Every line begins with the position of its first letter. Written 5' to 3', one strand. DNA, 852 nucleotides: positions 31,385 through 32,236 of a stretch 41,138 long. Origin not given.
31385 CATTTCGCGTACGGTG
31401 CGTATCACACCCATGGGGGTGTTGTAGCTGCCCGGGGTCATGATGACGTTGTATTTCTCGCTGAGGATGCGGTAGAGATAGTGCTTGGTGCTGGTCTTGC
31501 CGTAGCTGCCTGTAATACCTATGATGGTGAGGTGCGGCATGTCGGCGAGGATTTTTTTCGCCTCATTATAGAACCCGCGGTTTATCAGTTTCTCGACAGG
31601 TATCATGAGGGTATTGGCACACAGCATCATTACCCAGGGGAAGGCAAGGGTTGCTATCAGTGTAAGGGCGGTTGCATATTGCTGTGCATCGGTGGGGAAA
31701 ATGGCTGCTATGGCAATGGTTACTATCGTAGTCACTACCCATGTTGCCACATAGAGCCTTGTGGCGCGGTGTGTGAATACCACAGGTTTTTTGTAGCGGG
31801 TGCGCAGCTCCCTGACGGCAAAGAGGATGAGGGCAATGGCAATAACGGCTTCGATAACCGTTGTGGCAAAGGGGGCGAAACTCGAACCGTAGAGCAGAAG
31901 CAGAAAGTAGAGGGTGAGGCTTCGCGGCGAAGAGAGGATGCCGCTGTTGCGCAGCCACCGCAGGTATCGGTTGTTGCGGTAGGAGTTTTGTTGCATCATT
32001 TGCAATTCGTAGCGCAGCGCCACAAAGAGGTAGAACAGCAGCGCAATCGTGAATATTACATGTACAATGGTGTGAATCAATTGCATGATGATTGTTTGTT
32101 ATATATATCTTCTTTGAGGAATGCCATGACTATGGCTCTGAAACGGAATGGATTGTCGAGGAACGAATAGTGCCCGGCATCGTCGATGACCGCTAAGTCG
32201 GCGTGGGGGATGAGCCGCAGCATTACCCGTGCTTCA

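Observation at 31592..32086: Domain swap in the Mur ligase: 4-5 transmembrane helices replace MurF domain 1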

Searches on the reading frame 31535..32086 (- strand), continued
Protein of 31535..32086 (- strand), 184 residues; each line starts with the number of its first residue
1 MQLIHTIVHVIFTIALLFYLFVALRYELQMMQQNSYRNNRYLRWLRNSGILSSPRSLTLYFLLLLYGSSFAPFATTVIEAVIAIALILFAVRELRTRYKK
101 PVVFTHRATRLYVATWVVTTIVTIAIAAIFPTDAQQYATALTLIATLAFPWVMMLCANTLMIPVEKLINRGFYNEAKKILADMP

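Call 77: find_homologous_proteins(query=A3, max_evalue=1e-20)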
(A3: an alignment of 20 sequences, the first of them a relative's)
Query A3 (20 sequences) (533 aa, profile of the alignment): 8000 proteins with E <= 1e-20 among 8000 candidates; the best 120 are listed.
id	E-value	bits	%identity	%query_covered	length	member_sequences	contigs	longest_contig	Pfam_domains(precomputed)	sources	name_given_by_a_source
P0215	1.4e-223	761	40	99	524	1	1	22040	PF02875.27,PF08245.19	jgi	jgi:UDP-N-acetylmuramoyl-tripeptide--D-alanyl-D-alanine ligase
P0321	2.0e-220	751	40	99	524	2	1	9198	PF02875.27,PF08245.19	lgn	-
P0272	3.8e-217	740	47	99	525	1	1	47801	PF02875.27,PF08245.19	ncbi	-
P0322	2.4e-216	738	42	95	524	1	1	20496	PF02875.27,PF08245.19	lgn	-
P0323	7.8e-216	736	41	95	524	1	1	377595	PF02875.27,PF08245.19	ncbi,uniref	ncbi:UDP-N-acetylmuramoyl-tripeptide--D-alanyl-D-alanine ligase [Gorillibacterium sp. sgz5001074]|un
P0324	1.2e-215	735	40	99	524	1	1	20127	PF02875.27,PF08245.19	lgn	-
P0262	1.5e-214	732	46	96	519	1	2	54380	PF02875.27,PF08245.19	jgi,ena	-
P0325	2.9e-213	727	41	99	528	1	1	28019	PF02875.27,PF08245.19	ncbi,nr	ncbi:MAG: UDP-N-acetylmuramoyl-tripeptide--D-alanyl-D-alanine ligase [Bacillota bacterium]|nr:UDP-N-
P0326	4.0e-213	727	40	100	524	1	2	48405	PF02875.27,PF08245.19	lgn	-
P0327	9.1e-213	726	49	99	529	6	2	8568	PF02875.27,PF08245.19,PF01733.25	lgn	-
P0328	8.5e-212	722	48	99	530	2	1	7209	PF02875.27,PF08245.19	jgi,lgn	-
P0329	3.2e-211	721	46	99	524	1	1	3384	PF02875.27,PF08245.19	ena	-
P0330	7.0e-211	719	47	99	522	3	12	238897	PF02875.27,PF08245.19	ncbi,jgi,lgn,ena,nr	ncbi:MAG: UDP-N-acetylmuramoyl-tripeptide--D-alanyl-D-alanine ligase [Lachnospiraceae bacterium]|nr:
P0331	1.0e-210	719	46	100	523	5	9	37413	PF02875.27,PF08245.19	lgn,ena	-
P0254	1.5e-210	718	43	99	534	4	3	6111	PF02875.27,PF08245.19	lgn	-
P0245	1.4e-207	709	100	100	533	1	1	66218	PF02875.27,PF08245.19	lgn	-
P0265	1.5e-207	708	44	99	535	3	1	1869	PF02875.27,PF08245.19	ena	-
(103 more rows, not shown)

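Call 78: find_encoding_contigs(protein=P0323, flank=10000, max_places=2)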
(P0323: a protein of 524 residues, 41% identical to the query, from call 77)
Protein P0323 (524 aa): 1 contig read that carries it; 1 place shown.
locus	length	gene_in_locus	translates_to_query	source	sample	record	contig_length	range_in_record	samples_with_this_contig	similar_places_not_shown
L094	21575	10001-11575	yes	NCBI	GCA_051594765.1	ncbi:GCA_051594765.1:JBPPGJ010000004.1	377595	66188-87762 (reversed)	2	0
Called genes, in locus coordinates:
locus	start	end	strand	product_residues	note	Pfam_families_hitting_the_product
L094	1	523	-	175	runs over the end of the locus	-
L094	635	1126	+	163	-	-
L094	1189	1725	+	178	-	PF02012:BNR (faint)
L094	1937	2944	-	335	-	PF08240:ADH_N, PF00107:ADH_zinc_N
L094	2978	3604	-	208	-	PF04471:Mrr_cat, PF22722:NA-iREase1 (weak)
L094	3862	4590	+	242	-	PF00027:cNMP_binding, PF13545:HTH_Crp_2, PF00325:Crp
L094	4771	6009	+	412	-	PF00563:EAL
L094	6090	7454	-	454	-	PF01554:MatE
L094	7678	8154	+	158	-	-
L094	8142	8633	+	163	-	-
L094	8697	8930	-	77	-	-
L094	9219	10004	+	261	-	PF06342:DUF1057, PF00561:Abhydrolase_1, PF12146:Hydrolase_4, PF12697:Abhydrolase_6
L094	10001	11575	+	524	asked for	PF08245:Mur_ligase_M, PF02875:Mur_ligase_C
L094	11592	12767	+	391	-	PF01820:Dala_Dala_lig_N, PF02786:CPSase_L_D2, PF02222:ATP-grasp, PF07478:Dala_Dala_lig_C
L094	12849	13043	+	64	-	-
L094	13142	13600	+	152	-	PF07238:PilZ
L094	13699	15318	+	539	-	PF00343:Phosphorylase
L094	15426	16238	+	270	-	PF10997:Amj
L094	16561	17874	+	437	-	-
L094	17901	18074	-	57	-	-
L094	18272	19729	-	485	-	PF13487:HD_5, PF01966:HD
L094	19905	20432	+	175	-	PF12867:DinB_2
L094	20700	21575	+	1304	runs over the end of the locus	PF19077:Big_13 (faint), PF03422:CBM_6, PF18099:CBM_35_2 (weak), PF00041:fn3 (weak), PF13750:Big_3_3 (faint), PF12708:Pect-lyase_RHGA_epim, PF22888:FIMAH (weak)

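Call 80: search_protein_families(library=ncbifam, proteins=[L085:7667-8551:+, L086:8323-9207:-, L094:9219-10004:+, L094:11592-12767:+, L094:10001-11575:+], max_evalue=0.001)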
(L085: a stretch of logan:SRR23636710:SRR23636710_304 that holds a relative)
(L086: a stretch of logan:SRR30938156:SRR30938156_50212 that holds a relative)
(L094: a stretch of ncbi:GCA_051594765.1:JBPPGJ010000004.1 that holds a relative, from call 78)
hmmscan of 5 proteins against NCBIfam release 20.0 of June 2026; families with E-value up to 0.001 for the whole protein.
L085:7667-8551:+ (294 aa): 0 families

L086:8323-9207:- (294 aa): 0 families

L094:9219-10004:+ (261 aa): 27 families (the best 25 are shown)
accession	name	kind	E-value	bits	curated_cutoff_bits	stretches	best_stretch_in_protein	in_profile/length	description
NF058580.1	lipase_V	equivalog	3.9e-33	115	300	1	19-239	24-226/230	EstV family lipase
NF011457.0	PRK14875.1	equivalog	1.3e-26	93.4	307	1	4-252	114-370/372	acetoin dehydrogenase dihydrolipoyllysine-residue acetyltransferase subunit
NF050089.1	i_nPHAscl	equivalog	1.6e-24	86.5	300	1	13-121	10-121/288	intracellular short-chain-length polyhydroxyalkanoate depolymerase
TIGR02427.1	protocat_pcaD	equivalog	1.8e-23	83.2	255.85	1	33-251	26-250/251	3-oxoadipate enol-lactonase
TIGR01738.1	bioH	equivalog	2.4e-23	83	206.95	1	19-250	2-244/245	pimeloyl-ACP methyl ester esterase BioH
NF051488.1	bifunc_PcaDC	exception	4e-23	82.2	390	1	14-254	4-253/375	bifunctional 3-oxoadipate enol-lactonase/4-carboxymuconolactone decarboxylase PcaDC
NF045632.1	hydroxlase_HsaD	equivalog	1e-22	80.5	400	2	18-120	32-140/290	4,5:9,10-diseco-3-hydroxy-5,9,17-trioxoandrosta-1(10),2-diene-4-oate hydrolase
NF051487.1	bifunc_PcaCD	exception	2.4e-19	69.8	430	1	20-252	172-412/413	bifunctional 4-carboxymuconolactone decarboxylase/3-oxoadipate enol-lactonase PcaCD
TIGR03695.1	menH_SHCHC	equivalog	3.1e-18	66.1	208.55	2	23-115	5-102/252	2-succinyl-6-hydroxy-2,4-cyclohexadiene-1-carboxylate synthase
TIGR01250.1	pro_imino_pep_2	subfamily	2e-17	63.7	167.65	2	180-251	217-287/288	proline iminopeptidase-family hydrolase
NF002938.0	PRK03592.1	equivalog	2.2e-15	56.8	241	1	5-129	15-139/298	haloalkane dehalogenase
TIGR03056.1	bchO_mg_che_rel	equivalog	3.8e-15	55.6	172.55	1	11-117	15-128/278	alpha/beta fold hydrolase BchO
TIGR03343.1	biphenyl_bphD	equivalog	2e-13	50.2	462.15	1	12-251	22-280/282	2-hydroxy-6-oxo-6-phenylhexa-2,4-dienoate hydrolase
TIGR02240.1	PHA_depoly_arom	equivalog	3.1e-13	49.7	250.6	1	23-116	28-123/276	poly(3-hydroxyalkanoate) depolymerase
NF007674.0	PRK10349.1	equivalog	2.7e-12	46.9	449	1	22-118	15-106/256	pimeloyl-ACP methyl ester esterase BioH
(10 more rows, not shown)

L094:11592-12767:+ (391 aa): 49 families (the best 25 are shown)
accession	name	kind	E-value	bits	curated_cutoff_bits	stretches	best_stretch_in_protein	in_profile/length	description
NF002528.0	PRK01966.1-4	subfamily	1.6e-100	336.5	262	1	2-365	4-364/366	D-alanine--D-alanine ligase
NF002526.0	PRK01966.1-2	equivalog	2.7e-87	293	449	1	1-374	2-362/362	D-alanine--D-alanine ligase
TIGR01205.1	D_ala_D_alaTIGR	subfamily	3.2e-85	285.9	245.65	1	4-359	1-317/318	D-alanine--D-alanine ligase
NF002525.0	PRK01966.1-1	equivalog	2e-83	280.4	457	1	1-370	2-361/364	D-alanine--D-alanine ligase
NF000091.3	D_ala_D_ser_VanG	exception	1.2e-68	231.5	495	1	4-359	2-343/344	D-alanine--D-serine ligase VanG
NF002527.0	PRK01966.1-3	equivalog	2.4e-66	224.2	310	1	1-362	1-327/332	D-alanine--D-alanine ligase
NF002529.0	PRK01966.1-5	equivalog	1.5e-65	221.4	472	1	2-366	3-343/348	D-alanine--D-alanine ligase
NF000206.1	D_ala_D_lac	equivalog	2.1e-63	214.4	550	1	2-361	3-342/342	D-alanine--(R)-lactate ligase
NF002378.0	PRK01372.1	subfamily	4.4e-62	209.5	243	2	99-361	57-303/305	D-alanine--D-alanine ligase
NF000207.3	D_ala_D_ser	equivalog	2e-57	194.9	520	1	4-359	2-339/342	D-alanine--D-serine ligase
NF000372.1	D_ala_D_lac_VanI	exception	1.1e-54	186.1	700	1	2-355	3-336/341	D-alanine--(R)-lactate ligase VanI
NF000144.1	D_ala_D_lac_VanF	exception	4.2e-54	183.8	750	1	3-339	4-316/343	D-alanine--(R)-lactate ligase VanF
NF000374.1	D_ala_D_lac_VanO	exception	8.3e-54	182.9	750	1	3-339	4-316/346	D-alanine--(R)-lactate ligase VanO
NF000470.1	D_ala_D_lac_VanM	exception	1.8e-53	182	760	1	3-340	4-317/343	D-alanine--(R)-lactate ligase VanM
NF011168.0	PRK14570.1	equivalog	3.9e-53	181.1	505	1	1-366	1-353/364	D-alanyl-alanine synthetase A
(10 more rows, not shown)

L094:10001-11575:+ (524 aa): 23 families
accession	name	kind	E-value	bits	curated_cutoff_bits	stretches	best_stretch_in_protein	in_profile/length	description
TIGR01143.1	murF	subfamily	7.6e-80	268.9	288.6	1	170-514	66-403/418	UDP-N-acetylmuramoyl-tripeptide--D-alanyl-D-alanine ligase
NF008896.0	PRK11929.1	equivalog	1.8e-64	218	1023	1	165-477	591-909/965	bifunctional UDP-N-acetylmuramoyl-L-alanyl-D-glutamate--2,6-diaminopimelate ligase MurE/UDP-N-acetylmuramoyl-tripeptide--D-alanyl-D-alanine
NF008041.0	PRK10773.1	equivalog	7.1e-54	183.2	551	1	173-471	95-395/453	UDP-N-acetylmuramoyl-tripeptide--D-alanyl-D-alanine ligase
NF008897.0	PRK11930.1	equivalog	7.2e-46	156.6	804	1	173-473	102-401/822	bifunctional UDP-N-acetylmuramoyl-tripeptide:D-alanyl-D-alanine ligase/alanine racemase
NF010693.0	PRK14093.1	equivalog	1.2e-39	136.3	544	1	165-468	95-408/479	UDP-N-acetylmuramoylalanyl-D-glutamyl-2,6-diaminopimelate--D-alanyl-D-alanine ligase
NF001126.0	PRK00139.1-4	equivalog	1.5e-31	109.5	373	1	175-435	101-372/486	UDP-N-acetylmuramoyl-L-alanyl-D-glutamate--2,6-diaminopimelate ligase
TIGR01087.1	murD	equivalog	2.4e-27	96.1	211.95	1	175-514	101-415/441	UDP-N-acetylmuramoyl-L-alanine--D-glutamate ligase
NF053645.1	pMurC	equivalog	2.6e-26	92.4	560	2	316-436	278-396/492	pseudomurein biosynthesis peptide ligase pMurC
TIGR01082.1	murC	equivalog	2.8e-26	92.6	335.1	1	175-433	97-348/449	UDP-N-acetylmuramate--L-alanine ligase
TIGR01085.1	murE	subfamily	7.2e-25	87.8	257.3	1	175-435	82-362/472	UDP-N-acetylmuramyl-tripeptide synthetase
NF001124.0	PRK00139.1-2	equivalog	1.6e-21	76.6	476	1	257-466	201-410/500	UDP-N-acetylmuramoyl-L-alanyl-D-glutamate--2,6-diaminopimelate ligase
NF001123.0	PRK00139.1-1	equivalog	9.1e-17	60.9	586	1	256-424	198-369/493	UDP-N-acetylmuramoyl-L-alanyl-D-glutamate--2,6-diaminopimelate ligase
NF053648.1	pMurE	equivalog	6.9e-14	51.4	600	1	181-436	101-359/464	pseudomurein biosynthesis peptide ligase pMurE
TIGR02068.2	cya_phycin_syn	equivalog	7.9e-14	50.6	850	1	258-514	568-846/862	cyanophycin synthetase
TIGR01081.1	mpl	equivalog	2.8e-12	46.4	388.7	1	180-434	104-353/448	UDP-N-acetylmuramate:L-alanyl-gamma-D-glutamyl-meso-diaminopimelate ligase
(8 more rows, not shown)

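Call 81: find_related_loci(query=A3, collection=metagenome_contigs, flank=10000)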
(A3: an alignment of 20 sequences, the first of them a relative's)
Query A3 (533 aa) in metagenome_contigs; peptide patterns used: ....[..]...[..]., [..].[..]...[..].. (x = any residue, [..] = any of these).
600 stretches matched a pattern (row limit reached: there are more); 578 encode a relative of the query (tblastn E <= 1e-3); the best 80 are kept; 80 distinct loci.
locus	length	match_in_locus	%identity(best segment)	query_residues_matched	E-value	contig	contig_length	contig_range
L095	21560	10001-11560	50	8-533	4e-166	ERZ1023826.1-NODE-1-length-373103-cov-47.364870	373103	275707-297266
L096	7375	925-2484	50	8-533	2e-166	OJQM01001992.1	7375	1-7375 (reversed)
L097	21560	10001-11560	50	8-533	8e-166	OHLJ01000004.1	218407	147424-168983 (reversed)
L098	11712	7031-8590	50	8-533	1e-165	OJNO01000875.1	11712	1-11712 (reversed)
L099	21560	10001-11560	50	8-533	1e-164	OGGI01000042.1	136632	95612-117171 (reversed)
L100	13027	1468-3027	49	8-533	7e-165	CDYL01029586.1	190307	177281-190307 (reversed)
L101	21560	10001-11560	49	8-533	4e-164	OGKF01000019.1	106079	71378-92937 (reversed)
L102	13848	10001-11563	50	2-533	2e-158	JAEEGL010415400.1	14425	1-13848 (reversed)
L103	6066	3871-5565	46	8-533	8e-156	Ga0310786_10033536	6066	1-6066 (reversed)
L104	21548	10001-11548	49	8-533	2e-154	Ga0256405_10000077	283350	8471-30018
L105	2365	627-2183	47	8-533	2e-165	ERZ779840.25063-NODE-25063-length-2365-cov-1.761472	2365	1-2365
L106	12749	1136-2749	47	23-533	1e-153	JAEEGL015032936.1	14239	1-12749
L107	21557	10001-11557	47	1-533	2e-148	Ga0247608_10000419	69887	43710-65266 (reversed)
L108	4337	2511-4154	45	4-533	2e-150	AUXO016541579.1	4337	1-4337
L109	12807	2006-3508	46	16-533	5e-146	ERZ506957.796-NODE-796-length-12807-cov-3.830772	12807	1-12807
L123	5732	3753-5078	47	95-533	5e-134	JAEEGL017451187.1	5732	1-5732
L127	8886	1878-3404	45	24-533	2e-132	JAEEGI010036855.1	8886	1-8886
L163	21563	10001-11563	38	8-533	1e-106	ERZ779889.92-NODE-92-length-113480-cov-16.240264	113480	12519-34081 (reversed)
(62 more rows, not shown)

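Call 84: search_protein_families(library=pfam, proteins=[L163:16119-17294:+, L127:4692-5522:-, L099:20114-21448:+, L097:14245-14619:-, L101:19090-20202:+, L123:975-2567:+], max_evalue=0.0001)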
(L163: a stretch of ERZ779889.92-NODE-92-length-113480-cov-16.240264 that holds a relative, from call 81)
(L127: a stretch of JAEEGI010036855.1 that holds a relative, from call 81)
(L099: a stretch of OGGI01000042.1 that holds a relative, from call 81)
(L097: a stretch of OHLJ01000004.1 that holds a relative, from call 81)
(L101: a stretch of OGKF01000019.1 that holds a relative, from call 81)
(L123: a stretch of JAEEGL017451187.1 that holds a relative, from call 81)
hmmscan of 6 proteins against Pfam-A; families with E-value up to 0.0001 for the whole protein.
L163:16119-17294:+ (391 aa): 4 families
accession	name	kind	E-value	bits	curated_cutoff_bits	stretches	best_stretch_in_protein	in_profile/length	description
PF01556.23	DnaJ_C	-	3.1e-44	151.1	26.6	1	135-352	1-152/152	DnaJ C terminal domain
PF00226.36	DnaJ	-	3.9e-28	97.8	27.8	1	6-68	1-63/63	DnaJ domain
PF00684.25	DnaJ_CXXCXGXG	-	3e-18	66.3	32.7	1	162-226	1-65/65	DnaJ central domain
PF15777.11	Anti-TRAP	-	9.7e-06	25.9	32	0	160-191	11-45/59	Tryptophan RNA-binding attenuator protein inhibitory protein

L127:4692-5522:- (276 aa): 1 family
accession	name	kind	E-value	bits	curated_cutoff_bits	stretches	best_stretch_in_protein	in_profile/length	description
PF01553.26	Acyltransferase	-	9e-29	100.4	23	1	92-218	2-131/132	Acyltransferase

L099:20114-21448:+ (444 aa): 4 families
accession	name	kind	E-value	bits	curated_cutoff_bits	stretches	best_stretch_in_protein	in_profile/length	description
PF00266.25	Aminotran_5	-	7.1e-148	492.9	21.5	1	58-429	1-371/371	Aminotransferase class-V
PF01041.23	DegT_DnrJ_EryC1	-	6.6e-08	32.6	19.8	1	102-239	23-151/360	DegT/DnrJ/EryC1/StrS aminotransferase family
PF01212.27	Beta_elim_lyase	-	5.7e-07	29.6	27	1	101-383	33-239/288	Beta-eliminating lyase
PF01053.26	Cys_Met_Meta_PP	-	9e-06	24.9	27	1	142-259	87-198/381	Cys/Met metabolism PLP-dependent enzyme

L097:14245-14619:- (124 aa): 0 families

L101:19090-20202:+ (370 aa): 1 family
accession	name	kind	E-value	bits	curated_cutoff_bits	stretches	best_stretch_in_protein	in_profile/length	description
PF01458.23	SUFBD_core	-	4.1e-59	200.3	27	1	110-337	6-231/232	SUF system FeS cluster assembly, SufBD core domain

L123:975-2567:+ (530 aa): 2 families
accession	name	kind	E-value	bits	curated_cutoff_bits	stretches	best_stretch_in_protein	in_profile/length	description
PF00759.25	Glyco_hydro_9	-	1.8e-27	97.2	27.7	1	158-495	1-375/444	Glycosyl hydrolase family 9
PF02927.20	CelD_N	-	4.4e-18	66.3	24.6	1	66-146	3-85/86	Cellulase N-terminal ig-like domain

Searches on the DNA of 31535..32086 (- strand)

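Call 74: search_rna_families(sources=[L081, L083, L084, L085, L086, L001, L003, L010], threshold=gathering)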
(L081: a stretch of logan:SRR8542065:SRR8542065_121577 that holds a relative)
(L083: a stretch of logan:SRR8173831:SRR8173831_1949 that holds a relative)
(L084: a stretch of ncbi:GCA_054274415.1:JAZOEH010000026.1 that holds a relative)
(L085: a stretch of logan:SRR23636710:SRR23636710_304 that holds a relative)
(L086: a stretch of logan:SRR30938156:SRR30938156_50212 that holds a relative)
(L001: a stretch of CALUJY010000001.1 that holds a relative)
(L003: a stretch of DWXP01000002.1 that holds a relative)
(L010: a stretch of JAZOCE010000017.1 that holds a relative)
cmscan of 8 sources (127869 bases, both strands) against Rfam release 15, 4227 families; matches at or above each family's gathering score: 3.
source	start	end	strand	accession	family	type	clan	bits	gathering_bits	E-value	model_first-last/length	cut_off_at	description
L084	16569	16810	+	RF00230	T-box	Cis-reg; leader;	-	136.9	93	4.9e-30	1-219/219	no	T-box leader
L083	2501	2571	-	RF00005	tRNA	Gene; tRNA;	CL00001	64.1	29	2.6e-11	1-71/71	no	tRNA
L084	15188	15310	+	RF00557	L10_leader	Cis-reg; leader;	-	49.7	44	0.00012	1-138/138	no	Ribosomal protein L10 leader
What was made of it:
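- Tried and rejected: No Rfam leader or riboswitch lies upstream of the module (call 74).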
